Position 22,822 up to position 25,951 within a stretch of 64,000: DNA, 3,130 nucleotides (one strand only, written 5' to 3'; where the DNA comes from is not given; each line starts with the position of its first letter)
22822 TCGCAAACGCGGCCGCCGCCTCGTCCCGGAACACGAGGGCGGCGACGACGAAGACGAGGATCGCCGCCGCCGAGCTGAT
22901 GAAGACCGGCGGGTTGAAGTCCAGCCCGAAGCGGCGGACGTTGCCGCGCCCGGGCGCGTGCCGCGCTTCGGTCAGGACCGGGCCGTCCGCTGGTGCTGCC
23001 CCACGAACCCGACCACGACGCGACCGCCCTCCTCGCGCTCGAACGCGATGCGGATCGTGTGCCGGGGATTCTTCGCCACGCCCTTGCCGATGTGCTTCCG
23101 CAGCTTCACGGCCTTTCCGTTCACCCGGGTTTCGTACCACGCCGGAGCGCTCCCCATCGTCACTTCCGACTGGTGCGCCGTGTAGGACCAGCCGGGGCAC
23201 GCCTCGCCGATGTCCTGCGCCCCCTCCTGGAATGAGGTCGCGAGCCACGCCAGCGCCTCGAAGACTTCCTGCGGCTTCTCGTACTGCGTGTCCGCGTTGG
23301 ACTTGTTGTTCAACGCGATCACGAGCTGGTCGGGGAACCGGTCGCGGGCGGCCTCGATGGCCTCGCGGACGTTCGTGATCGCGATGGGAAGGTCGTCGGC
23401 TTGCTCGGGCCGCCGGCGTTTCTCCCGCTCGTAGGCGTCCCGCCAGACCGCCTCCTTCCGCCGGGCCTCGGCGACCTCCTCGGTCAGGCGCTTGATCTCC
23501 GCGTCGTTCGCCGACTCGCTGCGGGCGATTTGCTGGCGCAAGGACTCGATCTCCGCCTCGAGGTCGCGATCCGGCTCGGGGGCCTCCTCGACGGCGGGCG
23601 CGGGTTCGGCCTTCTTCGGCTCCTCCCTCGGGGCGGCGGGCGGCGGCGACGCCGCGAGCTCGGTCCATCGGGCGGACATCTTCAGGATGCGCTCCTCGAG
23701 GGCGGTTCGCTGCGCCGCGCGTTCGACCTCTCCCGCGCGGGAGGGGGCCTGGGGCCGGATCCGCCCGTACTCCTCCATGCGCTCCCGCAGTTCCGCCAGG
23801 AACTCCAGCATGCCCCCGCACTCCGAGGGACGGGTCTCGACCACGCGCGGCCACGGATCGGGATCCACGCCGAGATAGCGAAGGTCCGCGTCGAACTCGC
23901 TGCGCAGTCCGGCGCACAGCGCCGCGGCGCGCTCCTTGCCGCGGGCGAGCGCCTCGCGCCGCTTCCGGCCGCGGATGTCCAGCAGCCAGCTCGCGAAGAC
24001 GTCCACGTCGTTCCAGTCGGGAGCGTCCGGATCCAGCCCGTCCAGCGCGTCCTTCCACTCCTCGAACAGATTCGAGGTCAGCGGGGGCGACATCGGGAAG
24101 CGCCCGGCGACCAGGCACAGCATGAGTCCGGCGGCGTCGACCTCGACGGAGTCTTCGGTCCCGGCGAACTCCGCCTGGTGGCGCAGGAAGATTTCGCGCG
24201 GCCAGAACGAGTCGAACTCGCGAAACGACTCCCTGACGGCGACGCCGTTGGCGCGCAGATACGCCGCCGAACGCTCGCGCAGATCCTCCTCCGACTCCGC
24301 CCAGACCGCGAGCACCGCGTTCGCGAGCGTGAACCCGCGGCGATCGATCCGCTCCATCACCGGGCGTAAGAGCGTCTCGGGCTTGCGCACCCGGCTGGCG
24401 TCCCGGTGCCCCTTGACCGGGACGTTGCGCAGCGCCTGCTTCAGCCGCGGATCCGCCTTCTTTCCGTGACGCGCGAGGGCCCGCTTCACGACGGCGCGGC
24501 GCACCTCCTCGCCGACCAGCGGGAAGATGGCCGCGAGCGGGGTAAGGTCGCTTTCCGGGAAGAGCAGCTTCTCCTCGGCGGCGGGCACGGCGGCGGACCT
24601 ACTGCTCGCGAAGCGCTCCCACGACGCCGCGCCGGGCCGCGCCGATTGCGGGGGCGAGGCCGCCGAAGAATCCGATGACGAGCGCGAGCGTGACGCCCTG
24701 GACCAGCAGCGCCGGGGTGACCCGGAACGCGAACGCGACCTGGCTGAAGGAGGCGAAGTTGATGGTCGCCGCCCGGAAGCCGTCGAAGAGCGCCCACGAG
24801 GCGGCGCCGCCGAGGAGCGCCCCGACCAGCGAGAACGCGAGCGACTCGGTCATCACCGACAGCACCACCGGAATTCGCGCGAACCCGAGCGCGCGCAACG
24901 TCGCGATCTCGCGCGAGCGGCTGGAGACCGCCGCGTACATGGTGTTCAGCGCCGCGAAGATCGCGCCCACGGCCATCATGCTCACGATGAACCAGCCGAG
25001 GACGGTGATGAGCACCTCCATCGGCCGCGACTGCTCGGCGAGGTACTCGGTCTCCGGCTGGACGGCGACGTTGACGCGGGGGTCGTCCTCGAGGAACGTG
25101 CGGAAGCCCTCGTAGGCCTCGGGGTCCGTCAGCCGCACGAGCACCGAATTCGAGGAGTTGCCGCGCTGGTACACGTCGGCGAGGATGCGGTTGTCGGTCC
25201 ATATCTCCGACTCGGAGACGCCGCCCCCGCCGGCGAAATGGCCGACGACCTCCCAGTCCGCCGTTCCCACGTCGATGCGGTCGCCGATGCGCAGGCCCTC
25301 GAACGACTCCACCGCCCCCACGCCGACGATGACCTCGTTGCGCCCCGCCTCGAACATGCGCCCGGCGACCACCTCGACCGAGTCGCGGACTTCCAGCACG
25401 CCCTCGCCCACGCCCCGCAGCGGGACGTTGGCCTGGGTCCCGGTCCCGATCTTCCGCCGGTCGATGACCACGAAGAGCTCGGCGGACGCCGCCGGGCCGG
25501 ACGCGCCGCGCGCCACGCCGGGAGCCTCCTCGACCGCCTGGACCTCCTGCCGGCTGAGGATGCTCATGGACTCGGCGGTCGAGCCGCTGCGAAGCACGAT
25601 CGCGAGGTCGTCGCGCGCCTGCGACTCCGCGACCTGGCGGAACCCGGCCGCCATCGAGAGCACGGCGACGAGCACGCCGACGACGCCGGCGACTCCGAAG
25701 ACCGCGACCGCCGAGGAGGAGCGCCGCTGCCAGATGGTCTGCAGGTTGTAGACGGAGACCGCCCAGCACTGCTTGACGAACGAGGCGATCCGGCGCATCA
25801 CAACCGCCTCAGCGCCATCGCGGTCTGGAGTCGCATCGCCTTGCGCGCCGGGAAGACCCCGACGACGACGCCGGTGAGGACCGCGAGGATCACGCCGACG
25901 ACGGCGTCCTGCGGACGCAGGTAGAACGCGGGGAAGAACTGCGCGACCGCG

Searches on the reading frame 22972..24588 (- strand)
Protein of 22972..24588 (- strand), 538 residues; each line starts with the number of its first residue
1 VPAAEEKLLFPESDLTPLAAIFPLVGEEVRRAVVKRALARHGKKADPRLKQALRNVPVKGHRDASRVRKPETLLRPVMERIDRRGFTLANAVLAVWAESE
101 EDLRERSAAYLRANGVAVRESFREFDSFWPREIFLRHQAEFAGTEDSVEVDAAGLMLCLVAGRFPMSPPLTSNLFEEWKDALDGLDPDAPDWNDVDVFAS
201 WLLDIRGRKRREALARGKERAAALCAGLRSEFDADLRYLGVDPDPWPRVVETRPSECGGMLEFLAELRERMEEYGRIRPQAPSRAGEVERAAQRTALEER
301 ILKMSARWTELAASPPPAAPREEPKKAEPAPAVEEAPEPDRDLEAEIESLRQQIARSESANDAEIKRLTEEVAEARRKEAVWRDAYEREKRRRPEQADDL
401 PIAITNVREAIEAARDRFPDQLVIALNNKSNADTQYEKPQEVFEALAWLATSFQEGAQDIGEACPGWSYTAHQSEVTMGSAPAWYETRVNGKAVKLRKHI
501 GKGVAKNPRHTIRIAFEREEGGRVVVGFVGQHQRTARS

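Call 11: search_protein_families(library=pfam, proteins=[window:22972-24588:-], max_evalue=0.001)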
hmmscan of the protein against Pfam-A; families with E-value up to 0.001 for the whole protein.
window:22972-24588:- (538 aa): 0 families

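Call 12: search_protein_families(library=padloc, proteins=[window:22972-24588:-], max_evalue=0.001)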
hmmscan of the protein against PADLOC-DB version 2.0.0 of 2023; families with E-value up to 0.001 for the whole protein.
window:22972-24588:- (538 aa): 1 family
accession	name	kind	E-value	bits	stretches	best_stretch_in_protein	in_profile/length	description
PDLC04161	HEC-07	-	1e-07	29.3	1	341-536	336-551/553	-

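Call 57: search_solved_structures(query=window:22972-24588:-, max_evalue=1)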
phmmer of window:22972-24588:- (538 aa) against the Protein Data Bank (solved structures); distinct sequences matched with E-value up to 1: 0.

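Call 62: find_homologous_proteins(query=window:22972-24588:-, max_evalue=0.001)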
Query window:22972-24588:- (538 aa): 14 proteins with E <= 0.001 among 8000 candidates.
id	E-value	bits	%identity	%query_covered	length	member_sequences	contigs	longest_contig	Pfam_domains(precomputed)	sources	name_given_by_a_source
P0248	0.0e+0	1187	100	100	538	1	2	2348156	-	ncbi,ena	-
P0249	2.0e-120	421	46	96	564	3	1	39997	-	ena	-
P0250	3.1e-120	421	45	96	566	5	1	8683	-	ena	-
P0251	7.7e-119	416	45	96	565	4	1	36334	-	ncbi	-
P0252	8.6e-119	416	45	96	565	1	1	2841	-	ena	-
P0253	8.4e-118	413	45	96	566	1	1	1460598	-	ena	-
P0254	1.4e-116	409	46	90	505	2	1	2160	-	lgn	-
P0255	6.8e-112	393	43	96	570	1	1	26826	-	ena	-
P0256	3.0e-89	319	39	98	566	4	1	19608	-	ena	-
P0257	2.6e-74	269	34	98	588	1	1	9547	-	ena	-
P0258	7.0e-74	268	38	99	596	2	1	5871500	-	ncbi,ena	-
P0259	2.3e-72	263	38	98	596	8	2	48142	-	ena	-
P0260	2.6e-68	250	36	96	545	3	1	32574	-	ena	-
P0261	2.1e-58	217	32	94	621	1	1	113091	-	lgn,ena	-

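Call 63: find_encoding_contigs(protein=P0253, flank=7000, max_places=1)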
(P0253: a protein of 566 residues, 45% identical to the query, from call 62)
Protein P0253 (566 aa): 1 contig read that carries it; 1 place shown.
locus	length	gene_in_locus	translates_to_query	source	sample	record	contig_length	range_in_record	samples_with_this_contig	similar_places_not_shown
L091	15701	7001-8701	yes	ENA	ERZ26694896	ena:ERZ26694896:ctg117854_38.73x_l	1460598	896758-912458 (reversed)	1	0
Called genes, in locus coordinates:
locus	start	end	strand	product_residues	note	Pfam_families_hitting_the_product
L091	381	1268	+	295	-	-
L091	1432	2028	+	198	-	-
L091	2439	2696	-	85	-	-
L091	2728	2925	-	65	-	-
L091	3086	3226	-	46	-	-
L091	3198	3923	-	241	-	-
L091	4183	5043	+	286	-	-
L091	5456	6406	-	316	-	PF01548:DEDD_Tnp_IS110, PF02371:Transposase_20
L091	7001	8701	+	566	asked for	-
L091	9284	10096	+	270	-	-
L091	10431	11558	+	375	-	-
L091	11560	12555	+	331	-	-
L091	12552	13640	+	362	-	PF01555:N6_N4_Mtase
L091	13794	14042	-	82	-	-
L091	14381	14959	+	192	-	-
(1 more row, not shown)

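Call 64: find_encoding_contigs(protein=P0258, flank=7000, max_places=1)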
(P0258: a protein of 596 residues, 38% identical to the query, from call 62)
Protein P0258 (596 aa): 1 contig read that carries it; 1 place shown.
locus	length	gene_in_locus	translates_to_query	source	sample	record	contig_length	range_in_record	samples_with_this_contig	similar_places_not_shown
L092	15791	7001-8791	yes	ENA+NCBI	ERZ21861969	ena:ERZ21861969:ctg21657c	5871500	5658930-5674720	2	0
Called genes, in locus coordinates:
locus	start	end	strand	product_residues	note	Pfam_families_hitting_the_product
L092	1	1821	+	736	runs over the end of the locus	PF02195:ParB_N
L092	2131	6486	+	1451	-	PF13872:AAA_34, PF04851:ResIII (weak), PF13871:Helicase_C_4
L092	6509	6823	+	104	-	-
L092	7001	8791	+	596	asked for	-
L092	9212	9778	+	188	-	-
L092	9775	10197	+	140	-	-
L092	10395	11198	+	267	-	-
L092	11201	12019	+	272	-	PF23639:DUF7146, PF13362:Toprim_3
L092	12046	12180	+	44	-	-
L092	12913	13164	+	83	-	-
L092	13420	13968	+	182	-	-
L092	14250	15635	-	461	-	PF18860:AbiJ_NTD3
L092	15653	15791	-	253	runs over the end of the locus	PF17411:SmaI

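Call 65: find_encoding_contigs(protein=P0249, flank=7000, max_places=1)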
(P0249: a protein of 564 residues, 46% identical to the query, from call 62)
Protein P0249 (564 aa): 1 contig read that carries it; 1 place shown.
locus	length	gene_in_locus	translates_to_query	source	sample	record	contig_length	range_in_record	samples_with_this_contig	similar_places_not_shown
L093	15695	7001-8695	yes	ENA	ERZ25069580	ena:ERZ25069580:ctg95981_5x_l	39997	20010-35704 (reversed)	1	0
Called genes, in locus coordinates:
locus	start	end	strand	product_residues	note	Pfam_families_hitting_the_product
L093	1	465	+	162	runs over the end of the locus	-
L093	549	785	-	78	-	-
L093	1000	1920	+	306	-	-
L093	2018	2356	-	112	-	PF21983:NikA-like, PF05713:MobC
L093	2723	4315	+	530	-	-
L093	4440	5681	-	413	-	PF13356:Arm-DNA-bind_3, PF22022:Phage_int_M, PF00589:Phage_integrase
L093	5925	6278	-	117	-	-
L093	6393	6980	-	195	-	-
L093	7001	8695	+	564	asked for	-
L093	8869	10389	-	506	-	-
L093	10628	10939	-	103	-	PF08281:Sigma70_r4_2 (faint), PF04545:Sigma70_r4 (faint), PF13384:HTH_23 (faint), PF13542:HTH_Tnp_ISL3 (faint), PF04218:CENP-B_N (faint)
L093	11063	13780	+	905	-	PF17803:Cadherin_4 (faint), PF17963:Big_9 (faint), PF00560:LRR_1 (faint), PF12799:LRR_4 (faint), PF13855:LRR_8 (faint), PF23598:LRR_14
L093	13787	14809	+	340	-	PF01420:Methylase_S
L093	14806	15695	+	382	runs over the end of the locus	PF06114:Peptidase_M78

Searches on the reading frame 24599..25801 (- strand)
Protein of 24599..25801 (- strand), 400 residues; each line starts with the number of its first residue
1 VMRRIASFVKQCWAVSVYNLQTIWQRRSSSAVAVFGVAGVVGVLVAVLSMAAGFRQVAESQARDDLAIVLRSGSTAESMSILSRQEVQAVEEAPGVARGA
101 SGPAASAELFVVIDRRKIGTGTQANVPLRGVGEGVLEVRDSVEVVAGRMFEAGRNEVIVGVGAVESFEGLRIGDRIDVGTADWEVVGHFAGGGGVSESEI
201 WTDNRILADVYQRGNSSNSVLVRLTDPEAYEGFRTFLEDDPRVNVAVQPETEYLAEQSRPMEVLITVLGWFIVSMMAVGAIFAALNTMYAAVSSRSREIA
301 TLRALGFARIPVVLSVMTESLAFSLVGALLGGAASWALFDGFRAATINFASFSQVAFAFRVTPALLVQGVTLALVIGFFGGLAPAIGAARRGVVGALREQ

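Call 11: search_protein_families(library=pfam, proteins=[window:24599-25801:-], max_evalue=0.001)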
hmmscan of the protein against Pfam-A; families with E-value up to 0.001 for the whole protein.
window:24599-25801:- (400 aa): 2 families
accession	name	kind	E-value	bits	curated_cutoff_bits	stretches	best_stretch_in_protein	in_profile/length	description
PF12704.14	MacB_PCD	-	1.4e-14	55.3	27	1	30-231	1-198/207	MacB-like periplasmic core domain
PF02687.27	FtsX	-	3.4e-13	50.1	25.5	1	271-390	2-117/120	FtsX-like permease C-terminal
